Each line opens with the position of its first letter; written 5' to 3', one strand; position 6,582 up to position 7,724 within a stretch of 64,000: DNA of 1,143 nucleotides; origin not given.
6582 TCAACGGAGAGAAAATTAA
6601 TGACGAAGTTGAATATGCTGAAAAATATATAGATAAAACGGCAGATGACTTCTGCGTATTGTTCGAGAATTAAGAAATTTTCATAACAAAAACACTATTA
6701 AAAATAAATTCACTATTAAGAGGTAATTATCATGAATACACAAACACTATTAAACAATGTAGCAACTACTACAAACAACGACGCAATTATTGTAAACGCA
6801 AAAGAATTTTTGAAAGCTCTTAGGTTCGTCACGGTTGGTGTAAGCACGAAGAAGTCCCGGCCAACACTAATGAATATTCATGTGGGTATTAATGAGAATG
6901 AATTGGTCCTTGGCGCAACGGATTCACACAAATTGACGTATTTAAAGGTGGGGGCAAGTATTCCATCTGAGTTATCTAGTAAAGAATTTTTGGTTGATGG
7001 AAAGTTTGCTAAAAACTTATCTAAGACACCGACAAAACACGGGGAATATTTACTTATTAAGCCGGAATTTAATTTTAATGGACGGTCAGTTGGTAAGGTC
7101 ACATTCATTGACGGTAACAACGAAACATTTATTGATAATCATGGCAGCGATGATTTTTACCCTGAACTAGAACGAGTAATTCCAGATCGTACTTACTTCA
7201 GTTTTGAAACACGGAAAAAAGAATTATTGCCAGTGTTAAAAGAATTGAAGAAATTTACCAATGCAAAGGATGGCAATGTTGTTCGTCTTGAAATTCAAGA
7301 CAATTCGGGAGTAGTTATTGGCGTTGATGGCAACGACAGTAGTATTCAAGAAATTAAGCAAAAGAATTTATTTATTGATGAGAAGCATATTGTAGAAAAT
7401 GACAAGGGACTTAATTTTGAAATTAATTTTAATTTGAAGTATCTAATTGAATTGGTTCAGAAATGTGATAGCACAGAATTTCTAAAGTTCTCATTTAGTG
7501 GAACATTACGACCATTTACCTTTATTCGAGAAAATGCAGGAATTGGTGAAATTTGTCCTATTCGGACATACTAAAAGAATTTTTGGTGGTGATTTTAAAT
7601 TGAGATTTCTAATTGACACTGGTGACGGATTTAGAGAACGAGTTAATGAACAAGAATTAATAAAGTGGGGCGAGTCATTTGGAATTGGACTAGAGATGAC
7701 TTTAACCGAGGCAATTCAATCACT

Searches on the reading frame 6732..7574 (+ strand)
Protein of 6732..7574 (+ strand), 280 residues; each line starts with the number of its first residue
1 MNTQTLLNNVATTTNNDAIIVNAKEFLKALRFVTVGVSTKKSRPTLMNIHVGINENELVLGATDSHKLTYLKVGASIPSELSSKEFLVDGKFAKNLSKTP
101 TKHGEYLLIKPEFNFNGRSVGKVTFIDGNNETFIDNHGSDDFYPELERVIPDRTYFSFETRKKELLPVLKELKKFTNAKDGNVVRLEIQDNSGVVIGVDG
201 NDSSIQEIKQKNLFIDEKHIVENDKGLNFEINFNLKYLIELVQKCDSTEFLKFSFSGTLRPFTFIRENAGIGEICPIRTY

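Call 28: search_protein_families(library=pfam, max_evalue=1, proteins=[window:6732-7574:+])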
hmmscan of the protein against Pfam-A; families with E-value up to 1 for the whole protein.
window:6732-7574:+ (280 aa): 4 families
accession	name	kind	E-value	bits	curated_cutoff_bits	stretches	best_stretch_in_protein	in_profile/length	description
PF02767.21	DNA_pol3_beta_2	-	1.6e-08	35.3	27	1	21-109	2-89/116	DNA polymerase III beta subunit, central domain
PF02768.20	DNA_pol3_beta_3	-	6.8e-05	23.1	27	1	148-263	2-104/121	DNA polymerase III beta subunit, C-terminal domain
PF00712.24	DNA_pol3_beta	-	0.00024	21.7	24.4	1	19-92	3-74/120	DNA polymerase III beta subunit, N-terminal domain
PF08403.15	AA_permease_N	-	0.027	14.4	21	1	39-59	35-55/70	Amino acid permease N-terminal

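Call 29: search_protein_families(library=phrogs, max_evalue=0.01, proteins=[window:6732-7574:+])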
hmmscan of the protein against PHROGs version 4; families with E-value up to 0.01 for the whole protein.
window:6732-7574:+ (280 aa): 3 families
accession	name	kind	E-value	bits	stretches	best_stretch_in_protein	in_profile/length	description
phrog_947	-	DNA, RNA and nucleotide metabolism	1.6e-24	87.6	1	16-267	125-351/368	DNA polymerase processivity factor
phrog_6615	-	DNA, RNA and nucleotide metabolism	5.6e-17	63.1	1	139-280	69-214/214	DNA polymerase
phrog_12598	-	DNA, RNA and nucleotide metabolism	0.00098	19.5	1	17-70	4-57/275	RusA-like Holliday junction resolvase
